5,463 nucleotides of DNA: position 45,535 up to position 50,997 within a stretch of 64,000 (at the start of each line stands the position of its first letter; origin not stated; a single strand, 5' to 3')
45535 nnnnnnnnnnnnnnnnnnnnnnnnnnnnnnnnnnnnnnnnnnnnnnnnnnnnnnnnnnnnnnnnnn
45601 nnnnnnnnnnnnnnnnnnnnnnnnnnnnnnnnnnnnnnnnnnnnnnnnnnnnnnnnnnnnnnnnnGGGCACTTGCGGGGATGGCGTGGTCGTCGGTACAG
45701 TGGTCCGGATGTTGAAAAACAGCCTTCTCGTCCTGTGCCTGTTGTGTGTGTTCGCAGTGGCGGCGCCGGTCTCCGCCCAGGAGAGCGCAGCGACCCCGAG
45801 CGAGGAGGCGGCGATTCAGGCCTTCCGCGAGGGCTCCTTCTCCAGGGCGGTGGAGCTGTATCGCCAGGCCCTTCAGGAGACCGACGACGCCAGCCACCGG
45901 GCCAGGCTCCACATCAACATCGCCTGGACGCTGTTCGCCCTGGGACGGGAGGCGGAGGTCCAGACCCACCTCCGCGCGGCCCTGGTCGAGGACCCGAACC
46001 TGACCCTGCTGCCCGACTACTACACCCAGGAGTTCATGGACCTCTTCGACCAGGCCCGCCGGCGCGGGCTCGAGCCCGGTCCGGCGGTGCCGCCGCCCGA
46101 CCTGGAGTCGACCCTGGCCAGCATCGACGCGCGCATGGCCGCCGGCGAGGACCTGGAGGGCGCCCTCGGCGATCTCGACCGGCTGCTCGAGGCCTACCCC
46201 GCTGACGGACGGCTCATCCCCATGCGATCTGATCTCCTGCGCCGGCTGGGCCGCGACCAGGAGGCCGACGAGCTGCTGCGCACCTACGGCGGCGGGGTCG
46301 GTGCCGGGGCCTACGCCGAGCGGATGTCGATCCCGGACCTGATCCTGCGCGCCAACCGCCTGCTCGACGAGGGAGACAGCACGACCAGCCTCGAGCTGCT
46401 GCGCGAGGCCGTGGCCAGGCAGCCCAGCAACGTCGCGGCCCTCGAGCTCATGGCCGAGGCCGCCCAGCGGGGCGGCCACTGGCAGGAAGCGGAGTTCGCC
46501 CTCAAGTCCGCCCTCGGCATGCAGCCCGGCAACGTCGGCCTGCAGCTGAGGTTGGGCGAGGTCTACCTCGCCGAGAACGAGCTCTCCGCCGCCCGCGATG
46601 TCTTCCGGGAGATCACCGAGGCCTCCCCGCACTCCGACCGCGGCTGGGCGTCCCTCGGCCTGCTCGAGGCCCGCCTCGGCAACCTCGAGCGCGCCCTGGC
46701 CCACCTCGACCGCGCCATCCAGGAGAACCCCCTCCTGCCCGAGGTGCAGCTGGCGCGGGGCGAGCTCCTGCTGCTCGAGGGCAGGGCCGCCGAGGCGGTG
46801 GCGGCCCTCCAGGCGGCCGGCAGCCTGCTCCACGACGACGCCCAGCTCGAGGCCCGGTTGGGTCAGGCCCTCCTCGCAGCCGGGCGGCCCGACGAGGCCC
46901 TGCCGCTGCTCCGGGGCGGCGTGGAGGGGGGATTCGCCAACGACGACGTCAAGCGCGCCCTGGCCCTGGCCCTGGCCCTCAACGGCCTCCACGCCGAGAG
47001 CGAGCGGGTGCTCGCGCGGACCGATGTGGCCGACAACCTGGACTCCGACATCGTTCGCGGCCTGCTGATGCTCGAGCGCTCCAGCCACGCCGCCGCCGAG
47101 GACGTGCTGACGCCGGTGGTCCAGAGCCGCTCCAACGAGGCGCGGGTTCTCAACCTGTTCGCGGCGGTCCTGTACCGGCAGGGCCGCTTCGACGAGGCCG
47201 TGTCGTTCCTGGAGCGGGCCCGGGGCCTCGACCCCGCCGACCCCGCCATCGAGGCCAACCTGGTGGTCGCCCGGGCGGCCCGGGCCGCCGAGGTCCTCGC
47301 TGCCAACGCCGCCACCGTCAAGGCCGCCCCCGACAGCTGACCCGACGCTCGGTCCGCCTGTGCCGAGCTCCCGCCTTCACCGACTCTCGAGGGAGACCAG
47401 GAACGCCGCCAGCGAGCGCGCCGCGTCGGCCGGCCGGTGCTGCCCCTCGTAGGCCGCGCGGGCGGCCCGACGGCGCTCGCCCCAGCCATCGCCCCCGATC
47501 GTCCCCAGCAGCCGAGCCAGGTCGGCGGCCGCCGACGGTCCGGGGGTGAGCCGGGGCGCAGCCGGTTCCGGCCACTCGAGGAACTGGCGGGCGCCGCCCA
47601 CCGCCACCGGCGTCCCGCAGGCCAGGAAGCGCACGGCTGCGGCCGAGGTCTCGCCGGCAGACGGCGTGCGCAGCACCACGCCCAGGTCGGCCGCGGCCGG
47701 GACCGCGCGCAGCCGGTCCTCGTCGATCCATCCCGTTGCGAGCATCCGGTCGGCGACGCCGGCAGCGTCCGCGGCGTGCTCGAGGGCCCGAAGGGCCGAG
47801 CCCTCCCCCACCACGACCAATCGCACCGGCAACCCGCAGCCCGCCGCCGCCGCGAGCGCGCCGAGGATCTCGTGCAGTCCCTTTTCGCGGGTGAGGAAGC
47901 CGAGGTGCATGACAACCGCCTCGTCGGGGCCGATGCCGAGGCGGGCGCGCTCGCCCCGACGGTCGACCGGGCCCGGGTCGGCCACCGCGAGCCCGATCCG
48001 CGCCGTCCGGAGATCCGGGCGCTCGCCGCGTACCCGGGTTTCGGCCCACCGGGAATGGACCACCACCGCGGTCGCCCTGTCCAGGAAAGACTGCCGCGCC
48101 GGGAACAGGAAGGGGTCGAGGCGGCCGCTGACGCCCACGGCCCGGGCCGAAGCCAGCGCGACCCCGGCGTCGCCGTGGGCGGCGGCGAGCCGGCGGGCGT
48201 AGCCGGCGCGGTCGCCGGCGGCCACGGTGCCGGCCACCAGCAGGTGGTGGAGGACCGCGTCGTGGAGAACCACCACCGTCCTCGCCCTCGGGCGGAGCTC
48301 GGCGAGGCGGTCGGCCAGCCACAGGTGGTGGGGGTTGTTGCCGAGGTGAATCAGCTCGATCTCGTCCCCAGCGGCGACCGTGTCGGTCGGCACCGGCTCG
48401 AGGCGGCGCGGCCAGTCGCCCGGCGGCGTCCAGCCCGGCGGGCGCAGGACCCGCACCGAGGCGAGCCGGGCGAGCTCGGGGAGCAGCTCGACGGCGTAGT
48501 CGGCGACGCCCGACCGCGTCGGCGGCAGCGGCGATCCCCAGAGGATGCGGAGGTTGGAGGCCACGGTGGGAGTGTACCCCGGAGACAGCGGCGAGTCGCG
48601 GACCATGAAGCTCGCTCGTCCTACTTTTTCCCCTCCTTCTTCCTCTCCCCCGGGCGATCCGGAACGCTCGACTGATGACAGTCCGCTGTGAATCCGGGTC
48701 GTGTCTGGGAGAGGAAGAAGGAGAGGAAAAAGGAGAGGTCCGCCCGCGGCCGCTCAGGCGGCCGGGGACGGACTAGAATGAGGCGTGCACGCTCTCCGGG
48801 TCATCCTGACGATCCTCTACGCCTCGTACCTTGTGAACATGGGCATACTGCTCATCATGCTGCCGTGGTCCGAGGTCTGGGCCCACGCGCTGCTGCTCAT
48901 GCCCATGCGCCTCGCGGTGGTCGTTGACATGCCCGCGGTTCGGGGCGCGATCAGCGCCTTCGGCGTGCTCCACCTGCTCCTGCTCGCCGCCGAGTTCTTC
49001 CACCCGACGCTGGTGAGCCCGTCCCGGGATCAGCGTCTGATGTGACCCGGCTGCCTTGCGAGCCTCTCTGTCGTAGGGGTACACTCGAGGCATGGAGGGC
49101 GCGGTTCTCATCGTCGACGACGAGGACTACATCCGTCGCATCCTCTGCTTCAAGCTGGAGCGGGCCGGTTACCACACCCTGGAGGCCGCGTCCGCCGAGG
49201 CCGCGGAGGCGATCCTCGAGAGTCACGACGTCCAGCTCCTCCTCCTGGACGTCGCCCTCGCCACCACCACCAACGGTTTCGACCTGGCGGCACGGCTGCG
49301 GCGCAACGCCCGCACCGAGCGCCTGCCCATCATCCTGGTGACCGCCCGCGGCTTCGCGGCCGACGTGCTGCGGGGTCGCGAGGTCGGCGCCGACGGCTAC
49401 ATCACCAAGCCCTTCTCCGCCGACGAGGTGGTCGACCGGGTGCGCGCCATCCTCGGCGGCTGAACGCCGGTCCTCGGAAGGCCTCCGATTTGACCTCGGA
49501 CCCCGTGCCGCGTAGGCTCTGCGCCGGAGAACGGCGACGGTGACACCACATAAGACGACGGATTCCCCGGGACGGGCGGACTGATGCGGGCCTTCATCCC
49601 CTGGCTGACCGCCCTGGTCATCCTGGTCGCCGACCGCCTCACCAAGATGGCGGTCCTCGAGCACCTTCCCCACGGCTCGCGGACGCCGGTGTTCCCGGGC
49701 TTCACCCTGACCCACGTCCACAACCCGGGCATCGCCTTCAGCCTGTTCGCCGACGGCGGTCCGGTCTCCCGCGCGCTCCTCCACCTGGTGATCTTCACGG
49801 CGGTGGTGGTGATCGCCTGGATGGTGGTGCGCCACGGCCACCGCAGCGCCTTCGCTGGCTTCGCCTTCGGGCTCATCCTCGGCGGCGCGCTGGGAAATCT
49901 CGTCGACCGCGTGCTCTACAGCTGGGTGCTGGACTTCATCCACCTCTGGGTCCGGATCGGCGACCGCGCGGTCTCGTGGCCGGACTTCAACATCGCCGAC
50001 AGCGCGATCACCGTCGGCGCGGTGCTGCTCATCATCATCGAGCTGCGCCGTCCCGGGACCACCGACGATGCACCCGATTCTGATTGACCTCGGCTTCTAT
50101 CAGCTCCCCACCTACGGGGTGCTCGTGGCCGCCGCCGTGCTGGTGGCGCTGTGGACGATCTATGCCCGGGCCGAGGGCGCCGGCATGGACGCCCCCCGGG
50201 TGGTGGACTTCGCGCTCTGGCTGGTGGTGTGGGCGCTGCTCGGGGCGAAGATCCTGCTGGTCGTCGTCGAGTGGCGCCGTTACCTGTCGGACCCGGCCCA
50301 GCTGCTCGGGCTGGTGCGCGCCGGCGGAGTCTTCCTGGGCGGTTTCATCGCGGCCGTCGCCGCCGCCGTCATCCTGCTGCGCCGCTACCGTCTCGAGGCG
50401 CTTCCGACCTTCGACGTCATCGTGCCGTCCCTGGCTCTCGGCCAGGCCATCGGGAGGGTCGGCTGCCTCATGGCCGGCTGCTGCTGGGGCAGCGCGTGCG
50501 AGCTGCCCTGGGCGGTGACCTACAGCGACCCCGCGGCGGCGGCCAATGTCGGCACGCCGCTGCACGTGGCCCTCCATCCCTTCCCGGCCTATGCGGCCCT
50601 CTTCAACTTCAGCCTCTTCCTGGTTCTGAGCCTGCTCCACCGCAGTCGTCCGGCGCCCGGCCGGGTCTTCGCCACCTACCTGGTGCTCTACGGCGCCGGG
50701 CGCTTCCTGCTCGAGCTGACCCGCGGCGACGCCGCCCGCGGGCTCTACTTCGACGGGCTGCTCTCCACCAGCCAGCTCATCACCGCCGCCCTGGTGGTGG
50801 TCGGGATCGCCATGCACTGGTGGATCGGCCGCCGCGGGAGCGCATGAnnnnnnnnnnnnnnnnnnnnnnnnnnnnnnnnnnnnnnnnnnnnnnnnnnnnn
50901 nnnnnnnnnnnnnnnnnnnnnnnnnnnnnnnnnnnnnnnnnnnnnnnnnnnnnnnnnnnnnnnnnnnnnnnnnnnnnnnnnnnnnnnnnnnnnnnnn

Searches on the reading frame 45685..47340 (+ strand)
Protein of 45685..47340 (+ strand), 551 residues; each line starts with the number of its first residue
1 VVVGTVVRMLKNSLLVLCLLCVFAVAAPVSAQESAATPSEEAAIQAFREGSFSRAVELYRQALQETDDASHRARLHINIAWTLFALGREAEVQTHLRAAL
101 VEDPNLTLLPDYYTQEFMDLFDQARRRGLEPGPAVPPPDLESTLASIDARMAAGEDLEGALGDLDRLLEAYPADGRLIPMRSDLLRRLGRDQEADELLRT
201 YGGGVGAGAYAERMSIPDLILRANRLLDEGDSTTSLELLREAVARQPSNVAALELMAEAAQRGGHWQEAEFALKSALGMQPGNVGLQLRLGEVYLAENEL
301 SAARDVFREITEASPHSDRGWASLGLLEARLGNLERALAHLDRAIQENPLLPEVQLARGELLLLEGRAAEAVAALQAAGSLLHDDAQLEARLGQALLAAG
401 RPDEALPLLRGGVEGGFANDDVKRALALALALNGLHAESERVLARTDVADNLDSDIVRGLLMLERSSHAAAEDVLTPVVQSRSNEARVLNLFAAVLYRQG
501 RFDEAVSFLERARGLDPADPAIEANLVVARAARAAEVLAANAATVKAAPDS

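Call 90: search_protein_families(library=pfam, proteins=[window:45685-47340:+], max_evalue=0.00001)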
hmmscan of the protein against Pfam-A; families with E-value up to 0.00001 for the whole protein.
window:45685-47340:+ (551 aa): 17 families
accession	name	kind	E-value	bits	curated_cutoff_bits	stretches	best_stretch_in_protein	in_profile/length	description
PF14559.12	TPR_19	-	1.9e-35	121.5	25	1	264-322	5-63/68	Tetratricopeptide repeat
PF13428.12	TPR_14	-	6.4e-28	94.8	23.5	0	319-361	2-44/44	Tetratricopeptide repeat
PF07719.23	TPR_2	-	1.1e-26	91.1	27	0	320-349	3-32/34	Tetratricopeptide repeat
PF13432.12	TPR_16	-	1.6e-24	86.4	32.7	2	256-317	3-64/65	Tetratricopeptide repeat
PF00515.34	TPR_1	-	4.5e-19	67.8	27.8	0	320-349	3-32/34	Tetratricopeptide repeat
PF13181.12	TPR_8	-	2e-17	62.3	25.7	0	486-518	1-33/34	Tetratricopeptide repeat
PF12895.13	ANAPC3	-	2.3e-14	53.9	27.2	0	210-275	16-81/82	Anaphase-promoting complex, cyclosome, subunit 3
PF13424.12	TPR_12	-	4.6e-14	52.8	30.1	0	484-513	43-72/77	Tetratricopeptide repeat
PF23914.1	TPR_CcmH_CycH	-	7.6e-14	52.3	42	0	308-385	40-117/158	Cytochrome c-type biogenesis protein H TPR domain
PF13414.12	TPR_11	-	1.7e-12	47.2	26.8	0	327-363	3-39/42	TPR repeat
PF13176.12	TPR_7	-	9.4e-12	44.5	27.9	0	494-520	6-35/36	Tetratricopeptide repeat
PF13174.12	TPR_6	-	2.1e-11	44.1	26.3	0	287-317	3-33/33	Tetratricopeptide repeat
PF13431.12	TPR_17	-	9.3e-11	41.6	24.4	0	238-270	1-33/34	Tetratricopeptide repeat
PF12569.14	NatA_aux_su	-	9.1e-09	35.2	33.3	0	330-406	204-280/515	N-terminal acetyltransferase A, auxiliary subunit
PF25064.1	ARM_TT21_5th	-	9.2e-09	36.1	27.8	0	461-513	10-62/117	TT21 fifth ARM repeats domain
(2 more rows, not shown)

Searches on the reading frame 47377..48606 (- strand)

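Call 90: search_protein_families(library=pfam, proteins=[window:47377-48606:-], max_evalue=0.00001)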
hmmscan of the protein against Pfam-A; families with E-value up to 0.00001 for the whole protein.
window:47377-48606:- (409 aa): 2 families
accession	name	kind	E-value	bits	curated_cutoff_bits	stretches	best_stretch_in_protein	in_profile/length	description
PF00534.26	Glycos_transf_1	-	4.5e-09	36.5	26.4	1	217-337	3-122/172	Glycosyl transferases group 1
PF13692.12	Glyco_trans_1_4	-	1.5e-08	35.5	27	1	231-336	3-105/142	Glycosyl transferases group 1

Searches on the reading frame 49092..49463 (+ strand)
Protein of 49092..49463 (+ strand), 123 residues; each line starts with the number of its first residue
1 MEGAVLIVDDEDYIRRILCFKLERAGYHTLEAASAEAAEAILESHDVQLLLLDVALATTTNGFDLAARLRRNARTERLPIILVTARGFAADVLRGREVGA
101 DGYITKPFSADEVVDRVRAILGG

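Call 90: search_protein_families(library=pfam, proteins=[window:49092-49463:+], max_evalue=0.00001)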
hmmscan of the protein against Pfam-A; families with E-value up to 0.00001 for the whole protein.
window:49092-49463:+ (123 aa): 1 family
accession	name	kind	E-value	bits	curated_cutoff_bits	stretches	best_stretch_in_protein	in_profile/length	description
PF00072.30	Response_reg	-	3.9e-24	85.4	30.2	1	5-118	1-111/111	Response regulator receiver domain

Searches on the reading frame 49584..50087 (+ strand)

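Call 90: search_protein_families(library=pfam, proteins=[window:49584-50087:+], max_evalue=0.00001)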
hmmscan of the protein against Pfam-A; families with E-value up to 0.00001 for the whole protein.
window:49584-50087:+ (167 aa): 1 family
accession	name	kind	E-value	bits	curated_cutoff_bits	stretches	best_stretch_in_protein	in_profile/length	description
PF01252.23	Peptidase_A8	-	6.3e-36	124.1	25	1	10-152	2-139/142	Signal peptidase (SPase) II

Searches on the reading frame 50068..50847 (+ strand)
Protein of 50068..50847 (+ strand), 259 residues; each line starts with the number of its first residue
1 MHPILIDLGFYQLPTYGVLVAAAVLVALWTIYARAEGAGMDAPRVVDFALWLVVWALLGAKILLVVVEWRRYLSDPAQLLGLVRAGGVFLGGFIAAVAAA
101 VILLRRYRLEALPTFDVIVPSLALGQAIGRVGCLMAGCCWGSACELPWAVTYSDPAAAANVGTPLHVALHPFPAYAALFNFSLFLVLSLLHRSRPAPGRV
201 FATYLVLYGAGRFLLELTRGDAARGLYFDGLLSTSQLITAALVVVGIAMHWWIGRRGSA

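Call 90: search_protein_families(library=pfam, proteins=[window:50068-50847:+], max_evalue=0.00001)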
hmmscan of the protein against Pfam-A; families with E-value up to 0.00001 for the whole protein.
window:50068-50847:+ (259 aa): 1 family
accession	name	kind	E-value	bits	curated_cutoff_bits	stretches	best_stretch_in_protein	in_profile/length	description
PF01790.23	LGT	-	1.2e-51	175.8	24.9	1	3-252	1-240/240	Prolipoprotein diacylglyceryl transferase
